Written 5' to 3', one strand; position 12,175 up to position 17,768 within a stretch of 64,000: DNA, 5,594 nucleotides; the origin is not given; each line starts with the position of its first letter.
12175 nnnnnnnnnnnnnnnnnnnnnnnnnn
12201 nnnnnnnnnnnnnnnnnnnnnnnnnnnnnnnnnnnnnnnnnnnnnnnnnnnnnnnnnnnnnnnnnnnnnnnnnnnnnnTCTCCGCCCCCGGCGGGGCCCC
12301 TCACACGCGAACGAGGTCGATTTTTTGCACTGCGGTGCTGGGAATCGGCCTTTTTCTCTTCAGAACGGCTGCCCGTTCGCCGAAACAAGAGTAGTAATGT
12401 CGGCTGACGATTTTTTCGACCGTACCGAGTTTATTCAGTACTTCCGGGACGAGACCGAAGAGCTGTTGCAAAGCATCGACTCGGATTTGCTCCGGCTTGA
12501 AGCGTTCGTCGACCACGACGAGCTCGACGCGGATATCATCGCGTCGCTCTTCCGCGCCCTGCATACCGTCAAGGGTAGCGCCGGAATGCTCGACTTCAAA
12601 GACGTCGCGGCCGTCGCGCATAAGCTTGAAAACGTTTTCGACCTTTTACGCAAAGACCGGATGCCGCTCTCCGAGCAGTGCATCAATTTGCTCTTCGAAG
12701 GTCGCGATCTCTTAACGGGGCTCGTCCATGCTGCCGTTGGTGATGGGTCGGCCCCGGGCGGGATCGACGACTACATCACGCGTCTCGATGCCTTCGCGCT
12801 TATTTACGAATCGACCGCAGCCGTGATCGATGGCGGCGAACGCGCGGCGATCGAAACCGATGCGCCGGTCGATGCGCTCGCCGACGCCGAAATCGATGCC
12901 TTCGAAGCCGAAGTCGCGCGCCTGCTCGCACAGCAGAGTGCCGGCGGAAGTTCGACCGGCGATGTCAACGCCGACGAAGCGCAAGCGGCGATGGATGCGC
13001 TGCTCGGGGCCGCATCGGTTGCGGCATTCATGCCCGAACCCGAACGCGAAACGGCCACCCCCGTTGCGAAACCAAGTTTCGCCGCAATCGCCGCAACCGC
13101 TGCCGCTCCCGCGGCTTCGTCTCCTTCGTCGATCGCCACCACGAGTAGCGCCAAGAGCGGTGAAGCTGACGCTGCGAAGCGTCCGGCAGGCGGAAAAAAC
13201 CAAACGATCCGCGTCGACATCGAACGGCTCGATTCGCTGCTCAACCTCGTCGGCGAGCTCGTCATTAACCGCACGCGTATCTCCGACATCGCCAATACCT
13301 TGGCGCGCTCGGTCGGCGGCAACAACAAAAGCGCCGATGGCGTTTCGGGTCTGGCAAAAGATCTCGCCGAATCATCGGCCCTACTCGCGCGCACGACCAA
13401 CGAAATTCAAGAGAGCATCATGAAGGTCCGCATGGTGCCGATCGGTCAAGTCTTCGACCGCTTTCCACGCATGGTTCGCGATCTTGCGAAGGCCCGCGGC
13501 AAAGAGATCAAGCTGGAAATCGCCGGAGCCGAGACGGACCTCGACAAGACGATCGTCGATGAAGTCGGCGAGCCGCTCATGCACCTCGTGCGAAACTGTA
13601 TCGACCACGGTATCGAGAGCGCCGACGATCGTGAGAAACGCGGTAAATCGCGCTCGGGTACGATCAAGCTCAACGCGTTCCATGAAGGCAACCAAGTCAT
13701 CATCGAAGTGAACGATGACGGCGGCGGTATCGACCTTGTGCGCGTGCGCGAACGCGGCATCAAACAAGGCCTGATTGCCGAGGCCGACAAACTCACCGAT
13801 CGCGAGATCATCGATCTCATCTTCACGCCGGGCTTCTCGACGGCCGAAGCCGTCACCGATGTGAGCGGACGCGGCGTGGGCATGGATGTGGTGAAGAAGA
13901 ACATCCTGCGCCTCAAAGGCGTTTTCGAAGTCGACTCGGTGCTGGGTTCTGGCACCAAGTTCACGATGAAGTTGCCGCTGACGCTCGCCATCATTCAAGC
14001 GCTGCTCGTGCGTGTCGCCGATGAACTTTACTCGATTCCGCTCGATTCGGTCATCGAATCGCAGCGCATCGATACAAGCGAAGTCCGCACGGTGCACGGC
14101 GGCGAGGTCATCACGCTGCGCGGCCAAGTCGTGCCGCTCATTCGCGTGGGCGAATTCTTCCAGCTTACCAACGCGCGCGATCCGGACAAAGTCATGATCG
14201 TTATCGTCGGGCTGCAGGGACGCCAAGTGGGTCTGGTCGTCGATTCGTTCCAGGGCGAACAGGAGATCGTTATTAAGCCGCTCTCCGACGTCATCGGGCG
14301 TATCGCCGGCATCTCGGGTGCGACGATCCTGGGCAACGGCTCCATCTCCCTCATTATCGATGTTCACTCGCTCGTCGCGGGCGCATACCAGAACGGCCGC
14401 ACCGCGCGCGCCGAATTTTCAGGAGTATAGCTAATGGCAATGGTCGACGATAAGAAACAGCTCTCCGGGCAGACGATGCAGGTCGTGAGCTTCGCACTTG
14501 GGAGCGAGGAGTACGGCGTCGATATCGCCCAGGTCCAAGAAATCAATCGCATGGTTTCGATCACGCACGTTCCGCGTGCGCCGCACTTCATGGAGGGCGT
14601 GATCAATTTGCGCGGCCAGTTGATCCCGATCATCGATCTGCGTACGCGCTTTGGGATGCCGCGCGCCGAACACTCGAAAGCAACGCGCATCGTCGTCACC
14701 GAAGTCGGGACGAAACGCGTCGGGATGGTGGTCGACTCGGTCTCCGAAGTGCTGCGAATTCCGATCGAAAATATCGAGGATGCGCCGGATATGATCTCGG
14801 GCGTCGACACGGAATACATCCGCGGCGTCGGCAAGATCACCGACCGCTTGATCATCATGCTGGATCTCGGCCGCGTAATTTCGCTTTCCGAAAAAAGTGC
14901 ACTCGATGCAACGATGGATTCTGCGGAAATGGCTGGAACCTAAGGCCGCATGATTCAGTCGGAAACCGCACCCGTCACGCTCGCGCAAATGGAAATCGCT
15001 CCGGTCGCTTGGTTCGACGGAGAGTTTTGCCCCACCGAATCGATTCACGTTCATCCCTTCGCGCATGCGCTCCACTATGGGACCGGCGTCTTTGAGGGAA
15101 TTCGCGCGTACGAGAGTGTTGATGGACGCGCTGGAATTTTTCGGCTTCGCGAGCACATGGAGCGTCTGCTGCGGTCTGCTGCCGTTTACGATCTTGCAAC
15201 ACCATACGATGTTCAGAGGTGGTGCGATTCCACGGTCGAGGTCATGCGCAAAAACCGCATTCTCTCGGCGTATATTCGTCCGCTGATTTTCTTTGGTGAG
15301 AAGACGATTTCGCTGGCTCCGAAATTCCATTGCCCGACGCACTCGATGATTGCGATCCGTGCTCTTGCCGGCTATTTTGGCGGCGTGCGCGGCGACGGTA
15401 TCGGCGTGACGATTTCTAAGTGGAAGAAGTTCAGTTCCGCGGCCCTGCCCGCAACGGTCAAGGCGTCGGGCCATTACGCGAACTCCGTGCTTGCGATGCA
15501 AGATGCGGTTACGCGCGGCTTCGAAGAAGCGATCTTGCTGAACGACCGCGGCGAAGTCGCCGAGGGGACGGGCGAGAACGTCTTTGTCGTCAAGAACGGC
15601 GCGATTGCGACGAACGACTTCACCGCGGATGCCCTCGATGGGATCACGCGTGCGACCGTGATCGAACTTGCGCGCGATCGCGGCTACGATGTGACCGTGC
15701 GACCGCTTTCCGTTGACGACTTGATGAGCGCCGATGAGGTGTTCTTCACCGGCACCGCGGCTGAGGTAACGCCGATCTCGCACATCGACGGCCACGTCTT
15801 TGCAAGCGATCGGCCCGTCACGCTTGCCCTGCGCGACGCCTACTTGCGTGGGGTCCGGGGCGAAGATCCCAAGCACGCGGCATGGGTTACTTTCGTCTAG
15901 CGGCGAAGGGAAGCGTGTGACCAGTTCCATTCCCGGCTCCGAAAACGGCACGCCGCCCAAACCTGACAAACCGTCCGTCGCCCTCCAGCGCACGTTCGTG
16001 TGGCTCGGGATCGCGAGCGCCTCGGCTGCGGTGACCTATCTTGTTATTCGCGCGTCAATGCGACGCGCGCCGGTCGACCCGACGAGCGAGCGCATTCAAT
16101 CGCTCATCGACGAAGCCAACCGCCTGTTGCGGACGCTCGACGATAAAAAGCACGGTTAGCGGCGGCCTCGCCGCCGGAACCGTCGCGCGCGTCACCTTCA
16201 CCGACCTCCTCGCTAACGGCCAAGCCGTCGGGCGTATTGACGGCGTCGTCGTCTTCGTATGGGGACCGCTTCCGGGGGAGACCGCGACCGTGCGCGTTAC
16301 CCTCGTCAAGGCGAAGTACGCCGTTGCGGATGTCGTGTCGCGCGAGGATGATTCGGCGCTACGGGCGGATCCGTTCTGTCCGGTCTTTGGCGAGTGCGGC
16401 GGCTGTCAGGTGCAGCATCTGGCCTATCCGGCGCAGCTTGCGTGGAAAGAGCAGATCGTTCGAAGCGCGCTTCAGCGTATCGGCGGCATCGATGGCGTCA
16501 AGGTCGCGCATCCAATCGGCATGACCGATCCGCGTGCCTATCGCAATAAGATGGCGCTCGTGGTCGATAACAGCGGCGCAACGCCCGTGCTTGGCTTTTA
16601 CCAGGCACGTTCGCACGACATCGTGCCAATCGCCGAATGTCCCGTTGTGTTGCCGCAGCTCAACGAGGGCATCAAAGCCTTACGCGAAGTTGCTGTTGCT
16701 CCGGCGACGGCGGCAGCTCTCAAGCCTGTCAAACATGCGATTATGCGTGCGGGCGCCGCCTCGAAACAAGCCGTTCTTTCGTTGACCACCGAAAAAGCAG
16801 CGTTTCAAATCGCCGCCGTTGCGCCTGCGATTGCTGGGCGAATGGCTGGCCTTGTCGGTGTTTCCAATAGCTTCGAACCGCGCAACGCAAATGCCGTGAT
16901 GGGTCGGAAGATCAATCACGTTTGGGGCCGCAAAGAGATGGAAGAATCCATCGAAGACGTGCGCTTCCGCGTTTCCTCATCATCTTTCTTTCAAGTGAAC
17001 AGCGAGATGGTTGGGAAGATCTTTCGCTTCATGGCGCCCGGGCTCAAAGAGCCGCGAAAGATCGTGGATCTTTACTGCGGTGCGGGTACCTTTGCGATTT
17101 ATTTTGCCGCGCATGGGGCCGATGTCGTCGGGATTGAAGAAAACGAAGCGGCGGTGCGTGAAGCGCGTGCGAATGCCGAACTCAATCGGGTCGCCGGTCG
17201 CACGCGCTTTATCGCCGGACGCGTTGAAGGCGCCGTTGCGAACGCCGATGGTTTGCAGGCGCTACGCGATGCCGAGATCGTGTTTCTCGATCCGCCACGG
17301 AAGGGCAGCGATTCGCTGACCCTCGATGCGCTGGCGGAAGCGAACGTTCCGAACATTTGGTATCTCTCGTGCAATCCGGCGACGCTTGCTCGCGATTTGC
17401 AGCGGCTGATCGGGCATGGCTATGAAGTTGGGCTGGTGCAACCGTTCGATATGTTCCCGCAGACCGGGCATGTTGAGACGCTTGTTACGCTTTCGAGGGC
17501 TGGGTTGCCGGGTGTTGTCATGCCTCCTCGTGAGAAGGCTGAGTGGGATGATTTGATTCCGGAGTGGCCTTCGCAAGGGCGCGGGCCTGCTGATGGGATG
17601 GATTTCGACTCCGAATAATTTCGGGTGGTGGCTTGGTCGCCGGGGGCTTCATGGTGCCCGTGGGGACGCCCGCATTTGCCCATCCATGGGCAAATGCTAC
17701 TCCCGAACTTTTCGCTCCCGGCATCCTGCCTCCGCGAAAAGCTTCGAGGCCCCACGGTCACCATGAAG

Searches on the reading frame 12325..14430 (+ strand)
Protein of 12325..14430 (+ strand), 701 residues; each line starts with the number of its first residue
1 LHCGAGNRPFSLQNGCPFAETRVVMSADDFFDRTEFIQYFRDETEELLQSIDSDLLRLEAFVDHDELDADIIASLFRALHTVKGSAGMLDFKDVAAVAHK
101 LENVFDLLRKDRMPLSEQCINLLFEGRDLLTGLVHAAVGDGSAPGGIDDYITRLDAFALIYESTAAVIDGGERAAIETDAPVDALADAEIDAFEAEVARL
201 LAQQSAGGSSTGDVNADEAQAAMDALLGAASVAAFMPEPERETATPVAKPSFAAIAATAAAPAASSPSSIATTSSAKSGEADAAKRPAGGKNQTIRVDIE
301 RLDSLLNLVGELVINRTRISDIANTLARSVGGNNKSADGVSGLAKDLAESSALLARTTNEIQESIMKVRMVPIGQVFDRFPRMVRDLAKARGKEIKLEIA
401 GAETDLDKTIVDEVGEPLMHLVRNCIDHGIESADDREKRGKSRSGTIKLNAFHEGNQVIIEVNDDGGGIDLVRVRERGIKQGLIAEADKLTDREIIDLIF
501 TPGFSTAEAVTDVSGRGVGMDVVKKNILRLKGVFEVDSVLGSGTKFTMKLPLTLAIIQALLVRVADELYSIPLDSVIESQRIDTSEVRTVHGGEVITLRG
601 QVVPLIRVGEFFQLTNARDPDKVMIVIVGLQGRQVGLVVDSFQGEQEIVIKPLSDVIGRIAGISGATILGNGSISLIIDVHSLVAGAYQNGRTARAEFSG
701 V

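Call 8: search_protein_families(library=pfam, proteins=[window:12325-14430:+], max_evalue=0.01)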
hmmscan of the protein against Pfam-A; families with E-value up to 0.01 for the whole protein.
window:12325-14430:+ (701 aa): 4 families
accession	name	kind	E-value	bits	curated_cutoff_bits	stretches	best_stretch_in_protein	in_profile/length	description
PF01584.24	CheW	-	2e-30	105.7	23.5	1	558-684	1-134/138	CheW-like domain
PF02895.20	H-kinase_dim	-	2.9e-20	72.9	23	1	292-368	1-68/68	Signal transducing histidine kinase, homodimeric domain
PF01627.28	Hpt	-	1.4e-16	60.9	24.6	1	35-125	1-73/84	Hpt domain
PF02518.31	HATPase_c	-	2.9e-16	60.3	26.4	1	416-553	4-110/111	Histidine kinase-, DNA gyrase B-, and HSP90-like ATPase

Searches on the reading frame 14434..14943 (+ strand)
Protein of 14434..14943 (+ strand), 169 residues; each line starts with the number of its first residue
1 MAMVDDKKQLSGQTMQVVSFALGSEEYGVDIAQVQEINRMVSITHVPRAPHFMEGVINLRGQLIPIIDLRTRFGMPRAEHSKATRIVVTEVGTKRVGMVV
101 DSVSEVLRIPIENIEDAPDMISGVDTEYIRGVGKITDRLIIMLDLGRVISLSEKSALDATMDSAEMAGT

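Call 8: search_protein_families(library=pfam, proteins=[window:14434-14943:+], max_evalue=0.01)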
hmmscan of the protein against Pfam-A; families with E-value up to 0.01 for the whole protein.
window:14434-14943:+ (169 aa): 1 family
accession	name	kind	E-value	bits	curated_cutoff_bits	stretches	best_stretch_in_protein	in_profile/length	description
PF01584.24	CheW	-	7.6e-42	142.7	23.5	1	16-150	1-135/138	CheW-like domain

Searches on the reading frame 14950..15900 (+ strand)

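Call 8: search_protein_families(library=pfam, proteins=[window:14950-15900:+], max_evalue=0.01)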
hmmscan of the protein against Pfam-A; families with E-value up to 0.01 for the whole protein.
window:14950-15900:+ (316 aa): 1 family
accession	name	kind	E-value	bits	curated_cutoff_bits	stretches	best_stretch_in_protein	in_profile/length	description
PF01063.24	Aminotran_4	-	1.3e-46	159.7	28.5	1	46-279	1-223/223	Amino-transferase class IV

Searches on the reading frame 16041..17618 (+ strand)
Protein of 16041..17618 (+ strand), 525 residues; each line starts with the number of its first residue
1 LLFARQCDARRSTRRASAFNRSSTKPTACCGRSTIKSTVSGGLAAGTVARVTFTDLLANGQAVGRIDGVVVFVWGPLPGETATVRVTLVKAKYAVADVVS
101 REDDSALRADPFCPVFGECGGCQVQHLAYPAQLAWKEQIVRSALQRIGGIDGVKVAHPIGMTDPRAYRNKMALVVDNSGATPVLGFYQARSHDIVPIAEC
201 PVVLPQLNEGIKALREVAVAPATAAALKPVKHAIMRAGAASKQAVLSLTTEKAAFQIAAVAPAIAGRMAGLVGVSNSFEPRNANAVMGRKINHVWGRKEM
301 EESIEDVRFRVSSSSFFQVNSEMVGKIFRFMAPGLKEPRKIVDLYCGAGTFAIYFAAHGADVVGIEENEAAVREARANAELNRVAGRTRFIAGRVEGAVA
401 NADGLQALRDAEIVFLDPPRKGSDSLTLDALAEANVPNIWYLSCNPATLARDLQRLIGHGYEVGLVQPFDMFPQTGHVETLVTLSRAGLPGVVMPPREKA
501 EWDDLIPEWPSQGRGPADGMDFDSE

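Call 8: search_protein_families(library=pfam, proteins=[window:16041-17618:+], max_evalue=0.01)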
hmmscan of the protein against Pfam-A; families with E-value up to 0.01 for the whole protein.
window:16041-17618:+ (525 aa): 12 families
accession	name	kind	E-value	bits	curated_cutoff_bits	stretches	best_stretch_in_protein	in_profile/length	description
PF05958.17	tRNA_U5-meth_tr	-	5.3e-21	75.5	23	1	306-486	169-356/357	tRNA (Uracil-5-)-methyltransferase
PF01938.26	TRAM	-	1.1e-11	44.8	21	1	46-99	5-61/61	TRAM domain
PF09445.16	Methyltransf_15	-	9.1e-09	35.5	22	1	339-424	2-85/165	RNA cap guanine-N2 methyltransferase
PF03602.21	Cons_hypoth95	-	4.7e-06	26.8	24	1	326-433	31-138/182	Conserved hypothetical protein 95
PF05175.20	MTS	-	4.9e-06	26.7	23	1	335-396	27-91/170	Methyltransferase small domain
PF13649.12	Methyltransf_25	-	5.2e-06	27.5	27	1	341-396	1-56/97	Methyltransferase domain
PF02475.24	TRM5-TYW2_MTfase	-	8.7e-06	26.2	28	1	335-395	34-96/164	TRM5/TYW2 methyltransferase domain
PF13847.12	Methyltransf_31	-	8.7e-06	25.9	27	1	339-396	5-64/145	Methyltransferase domain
PF06325.19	PrmA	-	0.00017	21.7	22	1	336-389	160-214/296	Ribosomal protein L11 methyltransferase (PrmA)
PF13489.12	Methyltransf_23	-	0.00051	20.2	27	1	327-375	12-60/164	Methyltransferase domain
PF03848.20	TehB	-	0.0028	17.5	20.4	1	337-380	30-73/193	Tellurite resistance protein TehB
PF08241.18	Methyltransf_11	-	0.0049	17.9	21.2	0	343-396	2-52/95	Methyltransferase domain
